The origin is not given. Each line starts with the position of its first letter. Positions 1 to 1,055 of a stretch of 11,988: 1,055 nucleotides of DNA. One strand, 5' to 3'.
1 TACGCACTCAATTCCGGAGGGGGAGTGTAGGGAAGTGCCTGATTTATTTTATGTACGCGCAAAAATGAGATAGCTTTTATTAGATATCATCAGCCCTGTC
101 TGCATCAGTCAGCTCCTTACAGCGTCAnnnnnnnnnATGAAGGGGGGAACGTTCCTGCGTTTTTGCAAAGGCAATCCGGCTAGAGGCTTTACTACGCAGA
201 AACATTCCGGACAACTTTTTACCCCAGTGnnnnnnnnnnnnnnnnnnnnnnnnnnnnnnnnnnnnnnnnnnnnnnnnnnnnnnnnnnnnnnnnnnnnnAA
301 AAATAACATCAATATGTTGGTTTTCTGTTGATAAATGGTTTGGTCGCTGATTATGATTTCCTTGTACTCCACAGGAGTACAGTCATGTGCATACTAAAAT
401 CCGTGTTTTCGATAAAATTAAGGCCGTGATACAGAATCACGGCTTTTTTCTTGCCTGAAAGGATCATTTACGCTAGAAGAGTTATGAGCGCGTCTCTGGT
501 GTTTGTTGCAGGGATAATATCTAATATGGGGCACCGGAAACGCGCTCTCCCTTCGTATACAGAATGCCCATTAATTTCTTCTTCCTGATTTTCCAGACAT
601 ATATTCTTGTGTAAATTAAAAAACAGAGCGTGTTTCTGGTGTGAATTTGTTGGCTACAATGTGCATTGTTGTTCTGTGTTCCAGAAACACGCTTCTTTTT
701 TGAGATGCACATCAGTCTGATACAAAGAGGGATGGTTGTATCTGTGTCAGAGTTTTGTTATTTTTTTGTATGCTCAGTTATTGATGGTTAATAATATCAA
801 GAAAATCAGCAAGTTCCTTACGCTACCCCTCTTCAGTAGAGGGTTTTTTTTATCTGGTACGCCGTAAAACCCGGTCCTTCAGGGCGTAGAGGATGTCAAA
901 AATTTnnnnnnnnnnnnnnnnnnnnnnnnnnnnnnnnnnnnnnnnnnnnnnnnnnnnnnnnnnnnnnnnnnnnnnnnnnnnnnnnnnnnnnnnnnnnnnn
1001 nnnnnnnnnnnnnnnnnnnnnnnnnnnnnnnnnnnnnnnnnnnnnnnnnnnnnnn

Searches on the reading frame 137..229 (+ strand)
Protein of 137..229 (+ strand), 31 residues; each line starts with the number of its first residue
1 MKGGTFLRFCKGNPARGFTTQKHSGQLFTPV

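Call 35: search_protein_families(library=ncbifam, max_evalue=1, proteins=[window:137-229:+])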
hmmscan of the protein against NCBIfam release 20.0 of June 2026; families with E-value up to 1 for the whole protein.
seq(31 aa): 0 families

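Call 36: search_protein_families(library=pfam, max_evalue=1, proteins=[window:137-229:+])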
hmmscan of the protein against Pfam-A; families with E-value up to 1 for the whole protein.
seq(31 aa): 0 families

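Call 38: list_cluster_members(proteins=[window:137-229:+, window:996-1130:+, window:451-585:+, window:484-585:+, window:128-298:-])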
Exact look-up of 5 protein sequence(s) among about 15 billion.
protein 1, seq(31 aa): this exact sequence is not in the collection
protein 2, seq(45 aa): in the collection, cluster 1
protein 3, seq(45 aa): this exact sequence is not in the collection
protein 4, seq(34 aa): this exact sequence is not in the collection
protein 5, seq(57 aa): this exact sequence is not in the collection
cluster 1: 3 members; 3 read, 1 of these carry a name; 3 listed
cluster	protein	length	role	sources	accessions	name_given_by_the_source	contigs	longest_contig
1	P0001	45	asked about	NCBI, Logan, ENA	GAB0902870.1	hypothetical protein DZ08F97_49750 [Escherichia coli]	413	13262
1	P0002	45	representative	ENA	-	-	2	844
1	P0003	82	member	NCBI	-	-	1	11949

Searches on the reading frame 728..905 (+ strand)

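Call 43: search_protein_families(library=pfam, proteins=[L012:2108-3316:+])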
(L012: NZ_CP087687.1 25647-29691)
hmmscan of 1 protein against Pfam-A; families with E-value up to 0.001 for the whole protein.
L012:2108-3316:+ (402 aa): 3 families
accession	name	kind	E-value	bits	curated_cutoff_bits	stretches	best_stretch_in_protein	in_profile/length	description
PF01385.25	OrfB_IS605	-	1e-30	106.9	30.5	1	162-277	1-119/120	Probable transposase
PF07282.18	Cas12f1-like_TNB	-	2.3e-22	79.4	26.3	1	304-370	1-60/60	Cas12f1-like, TNB domain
PF12323.14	HTH_OrfB_IS605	-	3.7e-15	55.6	21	1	1-48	1-47/47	Helix-turn-helix domain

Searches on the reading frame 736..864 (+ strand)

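Call 35: search_protein_families(library=ncbifam, max_evalue=1, proteins=[window:736-864:+])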
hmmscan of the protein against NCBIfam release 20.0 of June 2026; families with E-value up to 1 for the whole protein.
seq(43 aa): 1 family
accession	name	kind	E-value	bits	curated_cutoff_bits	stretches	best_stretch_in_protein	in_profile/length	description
NF033797.0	phero_SHP2_SHP3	subfamily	0.12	12.8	38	1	22-28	2-8/23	SHP2/SHP3 family peptide pheromone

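Call 36: search_protein_families(library=pfam, max_evalue=1, proteins=[window:736-864:+])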
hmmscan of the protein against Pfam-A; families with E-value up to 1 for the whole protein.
seq(43 aa): 0 families
